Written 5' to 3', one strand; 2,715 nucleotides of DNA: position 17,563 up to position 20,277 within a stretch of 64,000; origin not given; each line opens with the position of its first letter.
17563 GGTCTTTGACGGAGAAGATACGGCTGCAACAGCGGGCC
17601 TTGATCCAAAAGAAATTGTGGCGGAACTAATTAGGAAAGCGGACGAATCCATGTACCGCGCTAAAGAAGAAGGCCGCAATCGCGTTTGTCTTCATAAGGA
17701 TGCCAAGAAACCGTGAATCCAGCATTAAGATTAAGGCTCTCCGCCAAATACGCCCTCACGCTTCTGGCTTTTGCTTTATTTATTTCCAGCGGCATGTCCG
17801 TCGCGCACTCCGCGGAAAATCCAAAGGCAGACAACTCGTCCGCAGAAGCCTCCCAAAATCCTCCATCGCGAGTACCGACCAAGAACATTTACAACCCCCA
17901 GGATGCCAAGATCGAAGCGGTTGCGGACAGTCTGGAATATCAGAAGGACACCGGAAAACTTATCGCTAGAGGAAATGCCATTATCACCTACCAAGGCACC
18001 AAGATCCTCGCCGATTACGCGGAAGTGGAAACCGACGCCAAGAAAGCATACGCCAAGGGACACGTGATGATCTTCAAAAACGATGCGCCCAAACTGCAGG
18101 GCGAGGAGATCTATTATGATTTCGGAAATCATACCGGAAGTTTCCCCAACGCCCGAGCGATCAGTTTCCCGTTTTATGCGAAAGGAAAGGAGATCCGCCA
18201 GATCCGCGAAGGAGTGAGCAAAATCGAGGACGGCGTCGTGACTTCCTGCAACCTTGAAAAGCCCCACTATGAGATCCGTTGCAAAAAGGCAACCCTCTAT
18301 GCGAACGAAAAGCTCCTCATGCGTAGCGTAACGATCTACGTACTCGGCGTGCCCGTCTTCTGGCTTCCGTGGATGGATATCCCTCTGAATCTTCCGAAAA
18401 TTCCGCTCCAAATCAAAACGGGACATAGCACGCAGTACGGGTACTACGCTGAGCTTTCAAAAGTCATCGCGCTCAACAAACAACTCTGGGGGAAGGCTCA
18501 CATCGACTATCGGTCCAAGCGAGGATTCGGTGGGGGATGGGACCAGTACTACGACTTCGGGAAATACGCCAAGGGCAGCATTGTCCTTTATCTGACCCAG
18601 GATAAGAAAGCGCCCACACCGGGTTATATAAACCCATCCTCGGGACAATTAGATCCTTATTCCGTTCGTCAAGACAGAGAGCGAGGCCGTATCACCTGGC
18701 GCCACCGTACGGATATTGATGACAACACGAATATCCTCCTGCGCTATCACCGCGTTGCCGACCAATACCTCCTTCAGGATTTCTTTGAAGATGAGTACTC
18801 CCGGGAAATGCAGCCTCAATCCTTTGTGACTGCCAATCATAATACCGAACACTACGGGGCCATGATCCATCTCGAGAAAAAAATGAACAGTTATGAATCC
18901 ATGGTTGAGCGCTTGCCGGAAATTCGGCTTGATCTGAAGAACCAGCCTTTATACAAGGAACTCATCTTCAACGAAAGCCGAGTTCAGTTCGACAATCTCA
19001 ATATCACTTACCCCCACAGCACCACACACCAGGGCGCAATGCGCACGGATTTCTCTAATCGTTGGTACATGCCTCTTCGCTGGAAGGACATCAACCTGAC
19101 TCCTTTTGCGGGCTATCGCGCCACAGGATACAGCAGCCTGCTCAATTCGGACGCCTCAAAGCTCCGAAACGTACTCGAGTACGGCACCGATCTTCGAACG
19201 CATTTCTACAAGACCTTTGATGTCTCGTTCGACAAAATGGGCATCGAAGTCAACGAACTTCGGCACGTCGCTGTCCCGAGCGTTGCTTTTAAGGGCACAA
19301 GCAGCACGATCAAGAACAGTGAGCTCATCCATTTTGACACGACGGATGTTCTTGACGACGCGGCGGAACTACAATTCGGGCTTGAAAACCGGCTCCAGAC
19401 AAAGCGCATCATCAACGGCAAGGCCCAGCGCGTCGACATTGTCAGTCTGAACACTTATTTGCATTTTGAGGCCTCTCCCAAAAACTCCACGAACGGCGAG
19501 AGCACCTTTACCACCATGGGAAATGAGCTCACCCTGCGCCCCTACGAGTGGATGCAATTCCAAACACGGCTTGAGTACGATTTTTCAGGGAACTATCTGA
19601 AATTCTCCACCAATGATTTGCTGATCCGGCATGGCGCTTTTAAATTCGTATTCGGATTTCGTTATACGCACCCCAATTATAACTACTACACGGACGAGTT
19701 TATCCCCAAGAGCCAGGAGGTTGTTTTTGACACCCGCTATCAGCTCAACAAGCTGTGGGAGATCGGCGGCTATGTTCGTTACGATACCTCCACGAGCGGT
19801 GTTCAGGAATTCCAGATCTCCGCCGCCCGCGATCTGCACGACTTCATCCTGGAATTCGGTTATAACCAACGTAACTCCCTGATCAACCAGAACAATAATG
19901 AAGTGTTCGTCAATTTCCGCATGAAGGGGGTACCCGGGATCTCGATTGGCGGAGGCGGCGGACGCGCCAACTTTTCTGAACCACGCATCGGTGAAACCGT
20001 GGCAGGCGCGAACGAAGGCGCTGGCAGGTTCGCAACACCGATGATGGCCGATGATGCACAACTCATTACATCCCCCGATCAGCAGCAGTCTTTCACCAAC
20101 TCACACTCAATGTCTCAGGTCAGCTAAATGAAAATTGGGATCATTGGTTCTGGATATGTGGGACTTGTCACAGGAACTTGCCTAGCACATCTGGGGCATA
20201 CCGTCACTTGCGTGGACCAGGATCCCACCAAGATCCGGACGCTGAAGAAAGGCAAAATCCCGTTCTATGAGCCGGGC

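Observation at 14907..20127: Two tandem, overlapping GGDEF cyclases translationally coupled to lptD and the sugar-nucleotide operon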

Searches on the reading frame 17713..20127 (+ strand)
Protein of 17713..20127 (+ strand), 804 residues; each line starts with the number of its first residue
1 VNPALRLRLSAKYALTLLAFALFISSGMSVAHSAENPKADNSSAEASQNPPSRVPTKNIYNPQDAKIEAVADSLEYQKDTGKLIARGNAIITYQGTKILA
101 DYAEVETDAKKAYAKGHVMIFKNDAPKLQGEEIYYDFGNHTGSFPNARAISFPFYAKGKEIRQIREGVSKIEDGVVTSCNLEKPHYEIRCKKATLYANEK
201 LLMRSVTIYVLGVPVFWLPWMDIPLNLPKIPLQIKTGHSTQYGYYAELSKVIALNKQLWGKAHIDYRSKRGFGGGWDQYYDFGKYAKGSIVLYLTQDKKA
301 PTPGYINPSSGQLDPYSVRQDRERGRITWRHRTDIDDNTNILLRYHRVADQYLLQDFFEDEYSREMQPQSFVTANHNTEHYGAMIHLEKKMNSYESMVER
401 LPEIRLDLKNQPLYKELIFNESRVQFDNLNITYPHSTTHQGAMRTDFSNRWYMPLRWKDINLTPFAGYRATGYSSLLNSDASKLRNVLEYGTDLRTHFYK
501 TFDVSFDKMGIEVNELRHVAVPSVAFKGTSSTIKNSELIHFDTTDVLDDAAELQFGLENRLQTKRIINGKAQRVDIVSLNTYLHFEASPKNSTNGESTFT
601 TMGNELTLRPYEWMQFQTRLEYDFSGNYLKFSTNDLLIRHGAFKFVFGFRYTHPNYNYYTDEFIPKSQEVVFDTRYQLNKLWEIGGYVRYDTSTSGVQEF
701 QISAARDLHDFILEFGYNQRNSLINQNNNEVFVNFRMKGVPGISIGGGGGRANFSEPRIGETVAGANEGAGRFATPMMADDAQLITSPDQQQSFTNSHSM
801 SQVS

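Call 3: search_protein_families(library=pfam, proteins=[window:17713-20127:+])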
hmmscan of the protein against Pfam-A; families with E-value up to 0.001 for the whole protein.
window:17713-20127:+ (804 aa): 1 family
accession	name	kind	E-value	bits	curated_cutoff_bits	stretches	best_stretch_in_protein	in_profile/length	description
PF04453.20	LptD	-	9.3e-12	45.4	22.4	1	323-682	2-384/384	LPS transport system D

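Call 15: find_homologous_proteins(query=window:17713-20124:+)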
Query window:17713-20124:+ (804 aa): 150 proteins with E <= 0.001 among 7562 candidates; the best 120 are listed.
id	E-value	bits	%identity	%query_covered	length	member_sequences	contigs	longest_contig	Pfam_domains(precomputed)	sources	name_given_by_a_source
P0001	0.0e+0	1862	100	100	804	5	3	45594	PF04453.21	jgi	-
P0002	0.0e+0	1354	72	97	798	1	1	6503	PF04453.21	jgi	jgi:lipopolysaccharide assembly outer membrane protein LptD (OstA)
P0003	0.0e+0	1333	72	97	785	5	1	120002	PF04453.21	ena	-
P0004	0.0e+0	1295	70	95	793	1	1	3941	PF04453.21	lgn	-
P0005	0.0e+0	1294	69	97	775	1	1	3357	PF04453.21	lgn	-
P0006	0.0e+0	1293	69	98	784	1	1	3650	PF04453.21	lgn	-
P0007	0.0e+0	1284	70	95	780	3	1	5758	PF04453.21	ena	-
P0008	0.0e+0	1276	67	97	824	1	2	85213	PF04453.21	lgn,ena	-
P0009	0.0e+0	1257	69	94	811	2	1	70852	PF04453.21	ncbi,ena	-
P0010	0.0e+0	1253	66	98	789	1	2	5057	PF04453.21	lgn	-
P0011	0.0e+0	1162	62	98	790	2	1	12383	PF04453.21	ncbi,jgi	-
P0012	0.0e+0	1157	66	92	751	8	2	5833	PF04453.21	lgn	-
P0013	0.0e+0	1145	63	97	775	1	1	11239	PF04453.21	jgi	jgi:lipopolysaccharide assembly outer membrane protein LptD (OstA)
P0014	0.0e+0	1136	63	96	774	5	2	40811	PF04453.21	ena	-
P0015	0.0e+0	1124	63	93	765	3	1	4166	PF04453.21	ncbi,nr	ncbi:MAG: LptA/OstA family protein, partial [Candidatus Omnitrophica bacterium]|nr:LptA/OstA family 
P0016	0.0e+0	1124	61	96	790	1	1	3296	PF04453.21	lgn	-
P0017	0.0e+0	1119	63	95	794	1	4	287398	PF04453.21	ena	-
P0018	0.0e+0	1116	63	95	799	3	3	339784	PF04453.21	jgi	-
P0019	0.0e+0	1107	59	97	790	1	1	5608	PF04453.21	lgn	-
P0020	0.0e+0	1105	60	98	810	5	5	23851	PF04453.21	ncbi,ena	-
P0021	0.0e+0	1081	60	96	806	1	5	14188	PF04453.21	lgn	-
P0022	0.0e+0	1081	62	91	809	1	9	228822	PF04453.21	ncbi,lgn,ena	-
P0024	0.0e+0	1073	58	96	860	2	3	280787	PF04453.21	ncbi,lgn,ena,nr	ncbi:MAG TPA: LPS assembly protein LptD [Candidatus Omnitrophota bacterium]|nr:LPS assembly protein 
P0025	0.0e+0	1067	59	97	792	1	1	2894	PF04453.21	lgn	-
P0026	0.0e+0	1062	57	97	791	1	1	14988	PF04453.21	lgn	-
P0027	0.0e+0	1049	58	94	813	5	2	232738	PF04453.21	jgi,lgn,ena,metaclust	metaclust:\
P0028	0.0e+0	1040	57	96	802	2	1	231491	PF04453.21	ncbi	-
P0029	0.0e+0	1040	57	96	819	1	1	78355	PF04453.21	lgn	-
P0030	0.0e+0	1038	57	96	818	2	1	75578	PF04453.21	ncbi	ncbi:MAG: LPS assembly protein LptD [Candidatus Omnitrophota bacterium]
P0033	0.0e+0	1030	57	95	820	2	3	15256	PF04453.21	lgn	-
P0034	0.0e+0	1028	58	94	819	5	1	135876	PF04453.21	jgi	jgi:hypothetical protein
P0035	0.0e+0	1022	56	97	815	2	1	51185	PF04453.21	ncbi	ncbi:MAG: LPS assembly protein LptD [Candidatus Omnitrophota bacterium]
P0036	0.0e+0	1018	56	98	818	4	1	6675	PF04453.21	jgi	-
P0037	1.5e-298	1010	56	95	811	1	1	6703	PF04453.21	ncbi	-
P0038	3.0e-298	1009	54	98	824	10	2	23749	PF04453.21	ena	-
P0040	9.5e-296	1001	55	98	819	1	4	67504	PF04453.21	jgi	jgi:hypothetical protein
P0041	2.1e-295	1000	57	95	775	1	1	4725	PF04453.21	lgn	-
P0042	1.4e-294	997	57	94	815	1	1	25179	PF04453.21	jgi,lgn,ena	-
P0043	2.1e-294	997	56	93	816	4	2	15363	PF04453.21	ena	-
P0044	1.2e-293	994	57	91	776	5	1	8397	PF04453.21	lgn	-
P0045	1.8e-291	987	57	92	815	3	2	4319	PF04453.21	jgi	jgi:LPS-assembly protein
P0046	7.5e-289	978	54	96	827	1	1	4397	PF04453.21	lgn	-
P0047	4.9e-288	976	54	96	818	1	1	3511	PF04453.21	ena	-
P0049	1.2e-287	974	55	92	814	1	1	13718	PF04453.21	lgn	-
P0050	7.1e-287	972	56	91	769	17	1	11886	PF04453.21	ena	-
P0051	3.8e-286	969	54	97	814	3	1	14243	PF04453.21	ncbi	-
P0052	5.5e-286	969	57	90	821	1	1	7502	PF04453.21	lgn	-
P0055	8.1e-275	932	54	94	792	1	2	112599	PF04453.21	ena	-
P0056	5.6e-273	926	53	95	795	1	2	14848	PF04453.21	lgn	-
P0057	1.3e-266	905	57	85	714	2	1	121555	PF04453.21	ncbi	ncbi:MAG: LPS assembly protein LptD, partial [Candidatus Omnitrophota bacterium]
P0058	9.3e-253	859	50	95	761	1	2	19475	PF04453.21,PF03968.20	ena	-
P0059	7.1e-236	803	48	91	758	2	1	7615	PF04453.21,PF03968.20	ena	-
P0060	2.2e-233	795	49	91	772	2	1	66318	PF04453.21,PF06835.19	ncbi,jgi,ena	-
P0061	9.3e-232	790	47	91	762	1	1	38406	PF04453.21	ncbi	-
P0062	2.4e-230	785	47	92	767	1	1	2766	PF04453.21,PF03968.20,PF06835.19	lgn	-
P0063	5.6e-229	780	45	94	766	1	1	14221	PF04453.21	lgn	-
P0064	6.4e-228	777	47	93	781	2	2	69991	PF04453.21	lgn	-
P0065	1.1e-226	773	45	94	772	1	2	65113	PF04453.21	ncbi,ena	-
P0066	1.4e-226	772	45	93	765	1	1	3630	PF04453.21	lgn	-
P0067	2.1e-226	772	58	71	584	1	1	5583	PF04453.21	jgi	jgi:lipopolysaccharide assembly outer membrane protein LptD (OstA)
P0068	8.2e-226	770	46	95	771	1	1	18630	PF04453.21,PF03968.20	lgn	-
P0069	2.8e-223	762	45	94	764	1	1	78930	PF04453.21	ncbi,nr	ncbi:MAG: LPS-assembly protein LptD [Candidatus Omnitrophica bacterium]|nr:LPS-assembly protein LptD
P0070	9.2e-223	760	45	94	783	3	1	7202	PF04453.21,PF19838.6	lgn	-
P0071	1.1e-222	760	44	93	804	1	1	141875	PF04453.21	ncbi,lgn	-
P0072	1.2e-221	756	44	96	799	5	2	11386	PF04453.21,PF03968.20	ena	-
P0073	2.9e-221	755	45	95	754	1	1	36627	PF04453.21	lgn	-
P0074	3.2e-221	755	45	94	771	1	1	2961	PF03968.20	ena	-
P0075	4.2e-221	754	47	90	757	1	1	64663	PF04453.21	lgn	-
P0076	1.4e-220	753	45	94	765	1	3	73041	PF04453.21,PF03968.20,PF19838.6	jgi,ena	-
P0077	1.4e-219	749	45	93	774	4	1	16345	PF04453.21,PF03968.20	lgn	-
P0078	8.2e-219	747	46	94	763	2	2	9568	PF03968.20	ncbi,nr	ncbi:MAG: LptA/OstA family protein [Candidatus Omnitrophica bacterium]|nr:LptA/OstA family protein [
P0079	3.7e-218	745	45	95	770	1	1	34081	PF04453.21,PF03968.20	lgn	-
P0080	9.8e-218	743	47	89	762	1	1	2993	PF04453.21,PF03968.20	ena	-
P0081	1.1e-217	743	48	88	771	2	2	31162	PF04453.21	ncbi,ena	-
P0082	1.2e-217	743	44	90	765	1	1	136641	PF04453.21,PF03968.20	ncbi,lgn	-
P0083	5.3e-217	741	45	95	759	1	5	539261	PF04453.21,PF03968.20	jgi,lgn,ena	-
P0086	2.9e-215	735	44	91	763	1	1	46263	PF04453.21,PF03968.20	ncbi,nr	ncbi:MAG: LPS-assembly protein LptD [Candidatus Omnitrophica bacterium]|nr:LPS-assembly protein LptD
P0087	1.9e-214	732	43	95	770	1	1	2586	PF03968.20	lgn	-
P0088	2.6e-214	732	45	90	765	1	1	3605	PF04453.21,PF03968.20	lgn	-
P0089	6.5e-214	731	45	91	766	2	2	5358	PF04453.21,PF03968.20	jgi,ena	-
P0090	1.2e-213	730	47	88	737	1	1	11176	PF04453.21,PF03968.20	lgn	-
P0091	1.2e-213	730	44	95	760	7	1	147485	PF04453.21,PF03968.20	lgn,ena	-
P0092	4.1e-212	725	43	91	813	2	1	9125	PF04453.21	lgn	-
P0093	7.6e-212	724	44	96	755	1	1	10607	PF04453.21,PF03968.20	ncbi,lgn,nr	ncbi:MAG: LPS assembly protein LptD [Candidatus Omnitrophota bacterium]|nr:LPS assembly protein LptD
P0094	4.6e-210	718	44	94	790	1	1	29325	PF04453.21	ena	-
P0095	1.5e-208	713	44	90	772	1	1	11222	PF04453.21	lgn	-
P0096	1.9e-208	712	43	95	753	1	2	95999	PF04453.21,PF03968.20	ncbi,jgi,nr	ncbi:MAG TPA: LPS assembly protein LptD [Verrucomicrobiae bacterium]|jgi:hypothetical protein|nr:LPS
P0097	2.9e-208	712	44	95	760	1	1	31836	PF04453.21,PF03968.20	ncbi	-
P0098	3.0e-208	712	45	94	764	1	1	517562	PF04453.21,PF03968.20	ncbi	-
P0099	6.0e-208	711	45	89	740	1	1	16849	PF04453.21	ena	-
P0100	3.1e-207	709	43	95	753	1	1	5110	PF04453.21,PF03968.20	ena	-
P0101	7.3e-206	704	46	87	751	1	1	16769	PF04453.21,PF03968.20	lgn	-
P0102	1.1e-205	703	43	91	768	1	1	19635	PF04453.21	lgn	-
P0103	2.2e-205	702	45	90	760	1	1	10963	PF03968.20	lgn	-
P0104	4.9e-205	701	45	89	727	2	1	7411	PF04453.21,PF03968.20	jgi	-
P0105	1.6e-204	700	45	89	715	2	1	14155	PF03968.20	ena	-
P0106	1.6e-204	699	43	95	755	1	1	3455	PF04453.21,PF03968.20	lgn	-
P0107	1.1e-203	697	44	90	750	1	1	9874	PF04453.21,PF03968.20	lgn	-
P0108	1.2e-203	697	44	88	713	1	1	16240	PF04453.21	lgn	-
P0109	4.1e-203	695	44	90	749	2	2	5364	PF04453.21,PF03968.20,PF06835.19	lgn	-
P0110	7.1e-203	694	45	88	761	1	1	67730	PF04453.21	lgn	-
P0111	3.6e-201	688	44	93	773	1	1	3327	PF04453.21,PF19838.6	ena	-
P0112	4.7e-201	688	44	90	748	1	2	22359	PF04453.21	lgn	-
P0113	1.3e-200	687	45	87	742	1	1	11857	PF04453.21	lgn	-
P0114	1.4e-200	686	42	93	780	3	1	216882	PF04453.21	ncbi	ncbi:MAG: LPS-assembly protein LptD [Candidatus Omnitrophota bacterium]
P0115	1.2e-199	683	45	91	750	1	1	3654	PF04453.21,PF03968.20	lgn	-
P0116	1.2e-199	683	43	91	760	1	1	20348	PF04453.21,PF03968.20,PF06835.19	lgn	-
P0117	3.3e-199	682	44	88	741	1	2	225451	PF04453.21,PF03968.20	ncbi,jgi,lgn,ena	-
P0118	1.6e-198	680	42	97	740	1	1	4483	PF04453.21,PF03968.20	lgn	-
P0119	1.9e-198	679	44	89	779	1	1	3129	PF04453.21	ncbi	-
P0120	2.4e-197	676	43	95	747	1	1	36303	PF04453.21,PF03968.20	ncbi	-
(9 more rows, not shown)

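Call 16: search_solved_structures(query=window:17713-20124:+, max_evalue=1)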
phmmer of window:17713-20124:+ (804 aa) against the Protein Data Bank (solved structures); distinct sequences matched with E-value up to 1: 1.
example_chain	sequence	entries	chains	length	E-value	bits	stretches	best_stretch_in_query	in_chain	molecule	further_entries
7omm_A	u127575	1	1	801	3.5e-07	31.9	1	67-226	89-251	LPS-assembly protein LptD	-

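Call 20: find_related_loci(query=A1, collection=genome_contigs, flank=10000)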
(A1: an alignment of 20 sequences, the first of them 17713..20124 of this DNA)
Query A1 (804 aa) in genome_contigs; peptide patterns used: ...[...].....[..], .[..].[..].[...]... (x = any residue, [..] = any of these).
125 stretches matched a pattern; 85 encode a relative of the query (tblastn E <= 1e-3); the best 80 are kept; 80 distinct loci.
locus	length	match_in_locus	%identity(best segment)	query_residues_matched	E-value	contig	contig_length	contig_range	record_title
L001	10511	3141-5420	70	27-787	0e+0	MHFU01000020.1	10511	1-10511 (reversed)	MAG: Omnitrophica bacterium RIFOXYB12_FULL_50_7 rifoxyb3_full_scaffold_1281, whole genome shotgun sequence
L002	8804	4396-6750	62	1-786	0e+0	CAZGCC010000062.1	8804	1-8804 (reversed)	MAG TPA_asm: uncultured bacterium isolate binchicken_co113_1 genome assembly, contig: NODE_9687_length_8804_cov_4.243799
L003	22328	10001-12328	63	7-786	0e+0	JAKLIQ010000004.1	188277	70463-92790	MAG: Candidatus Omnitrophota bacterium isolate RA.bin90 RA.bin90_4, whole genome shotgun sequence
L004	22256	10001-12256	65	15-767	0e+0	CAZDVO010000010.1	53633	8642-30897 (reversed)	MAG TPA_asm: uncultured bacterium isolate binchicken_co117_427 genome assembly, contig: NODE_1124_length_53633_cov_8.415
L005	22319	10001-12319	63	15-777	0e+0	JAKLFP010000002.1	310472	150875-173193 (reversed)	MAG: Candidatus Omnitrophota bacterium isolate RA.bin19 RA.bin19_2, whole genome shotgun sequence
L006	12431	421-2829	60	5-786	0e+0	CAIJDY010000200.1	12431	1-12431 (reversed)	MAG: Candidatus Omnitrophica bacterium isolate AM5_bin-0692 genome assembly, contig: bin-0692:200/229, whole genome shot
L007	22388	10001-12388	58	4-775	0e+0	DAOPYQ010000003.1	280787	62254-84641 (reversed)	MAG TPA_asm: Candidatus Omnitrophota bacterium isolate AMR_MDS_1310 NODE_7_length_280787_cov_7.844777, whole genome shot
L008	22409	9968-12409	56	4-787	0e+0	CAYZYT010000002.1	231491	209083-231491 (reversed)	MAG TPA_asm: uncultured bacterium isolate SRP272421_co2_334 genome assembly, contig: NODE_18_length_231491_cov_12.778522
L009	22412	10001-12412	57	18-786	0e+0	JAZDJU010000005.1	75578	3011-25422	MAG: Candidatus Omnitrophota bacterium isolate MEGAHIT-group-0.500 k141_8556785, whole genome shotgun sequence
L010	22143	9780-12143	58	31-787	0e+0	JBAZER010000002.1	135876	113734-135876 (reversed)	MAG: Candidatus Omnitrophota bacterium isolate SO_2017_LW3_130 NODE_198_length_135876_cov_1.604955_LW162_2017, whole gen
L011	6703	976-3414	55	4-787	0e+0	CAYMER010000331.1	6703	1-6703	MAG TPA_asm: uncultured bacterium isolate binchicken_co18_506 genome assembly, contig: k141_2990052, whole genome shotgu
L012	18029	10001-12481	55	1-786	0e+0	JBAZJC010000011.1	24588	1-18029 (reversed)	MAG: Candidatus Omnitrophota bacterium isolate SO_2017_LW4_11 scaffold_4181_c1_LW137-91_2017, whole genome shotgun seque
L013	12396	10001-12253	56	11-768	0e+0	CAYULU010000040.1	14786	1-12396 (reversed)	MAG TPA_asm: uncultured bacterium isolate SRP263991_co2_526 genome assembly, contig: NODE_5536_length_14786_cov_83.03801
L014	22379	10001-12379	54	3-780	0e+0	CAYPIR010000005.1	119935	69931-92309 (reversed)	MAG TPA_asm: uncultured bacterium isolate SRP263991_co2_45 genome assembly, contig: NODE_52_length_119935_cov_15.409902,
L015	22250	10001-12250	62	55-786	0e+0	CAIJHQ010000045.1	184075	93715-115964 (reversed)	MAG: Candidatus Omnitrophica bacterium isolate AM-sed-core1-D1_bin-136 genome assembly, contig: bin-136:45/68, whole gen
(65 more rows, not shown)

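Call 26: search_protein_families(library=ncbifam, proteins=[window:17713-20127:+], max_evalue=0.00001)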
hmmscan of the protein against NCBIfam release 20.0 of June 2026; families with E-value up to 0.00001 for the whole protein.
window:17713-20127:+ (804 aa): 1 family
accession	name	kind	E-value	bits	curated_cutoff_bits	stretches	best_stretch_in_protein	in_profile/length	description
NF052235.1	CT351_fam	equivalog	1.5e-13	50.2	900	1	110-575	55-496/674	CT351 family outer membrane beta-barrel protein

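Call 38: predict_structure(alignment_id=A1)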
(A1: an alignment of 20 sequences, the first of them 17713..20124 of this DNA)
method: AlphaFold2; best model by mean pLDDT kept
length: 804 residues; sequences in the alignment: 20
mean_pLDDT: 72.1   pTM: 0.57
mean pLDDT of the five models: 72.1, 71.0, 70.8, 70.7, 65.6
residues with pLDDT >= 90: 88; 70-90: 472; 50-70: 115; < 50: 129
segments of 3 or more residues with pLDDT < 50: 1-9, 27-61, 227-230, 392-399, 434-436, 739-804
pLDDT, mean of each block of 10 residues (from residue 1): 43 63 51 29 31 35 63 80 81 82 83 85 78 83 80 77 82 80 76 79 79 71 55 75 81 71 85 88 88 89 75 75 88 90 86 71 59 84 82 45 73 71 86 59 88 88 93 82 90 92 76 81 93 82 78 92 71 80 86 71 85 81 87 84 84 75 75 84 82 75 78 78 62 67 35 30 25 25 23 24 24
secondary structure, 60 per line:
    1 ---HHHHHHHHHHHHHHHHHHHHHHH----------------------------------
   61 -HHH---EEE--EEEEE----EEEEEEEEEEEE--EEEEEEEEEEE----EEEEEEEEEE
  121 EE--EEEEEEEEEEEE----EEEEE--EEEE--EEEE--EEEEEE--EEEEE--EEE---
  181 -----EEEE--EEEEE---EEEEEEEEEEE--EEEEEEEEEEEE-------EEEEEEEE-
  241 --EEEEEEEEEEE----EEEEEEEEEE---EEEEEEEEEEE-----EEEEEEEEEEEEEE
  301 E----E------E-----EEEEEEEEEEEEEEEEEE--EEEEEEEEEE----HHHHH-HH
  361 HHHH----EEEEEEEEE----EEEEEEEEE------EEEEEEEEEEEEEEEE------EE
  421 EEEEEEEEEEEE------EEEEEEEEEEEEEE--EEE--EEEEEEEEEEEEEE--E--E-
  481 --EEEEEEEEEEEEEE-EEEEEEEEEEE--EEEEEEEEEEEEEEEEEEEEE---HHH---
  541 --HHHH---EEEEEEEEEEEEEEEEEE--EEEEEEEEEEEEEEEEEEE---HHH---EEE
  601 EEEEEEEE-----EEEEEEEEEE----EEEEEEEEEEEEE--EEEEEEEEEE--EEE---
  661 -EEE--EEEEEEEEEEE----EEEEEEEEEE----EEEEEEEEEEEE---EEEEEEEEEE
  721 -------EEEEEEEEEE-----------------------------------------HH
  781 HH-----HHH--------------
elements in order (helices of 4 or more, strands of 3 or more residues): H4-26 E68-70 E73-77 E82-93 E96-106 E111-122 E125-136 E141-145 E148-151 E154-157 E160-165 E168-172 E175-177 E186-189 E192-196 E200-210 E213-224 E232-239 E243-253 E258-267 E271-281 E287-301 E319-336 E339-348 H353-357 H359-364 E369-377 E382-390 E397-412 E419-432 E439-452 E455-457 E460-473 E483-496 E498-508 E511-531 H543-546 E550-567 E570-588 E598-608 E614-623 E628-640 E643-652 E655-657 E662-664 E667-677 E682-691 E696-707 E711-720 E728-737 H779-782
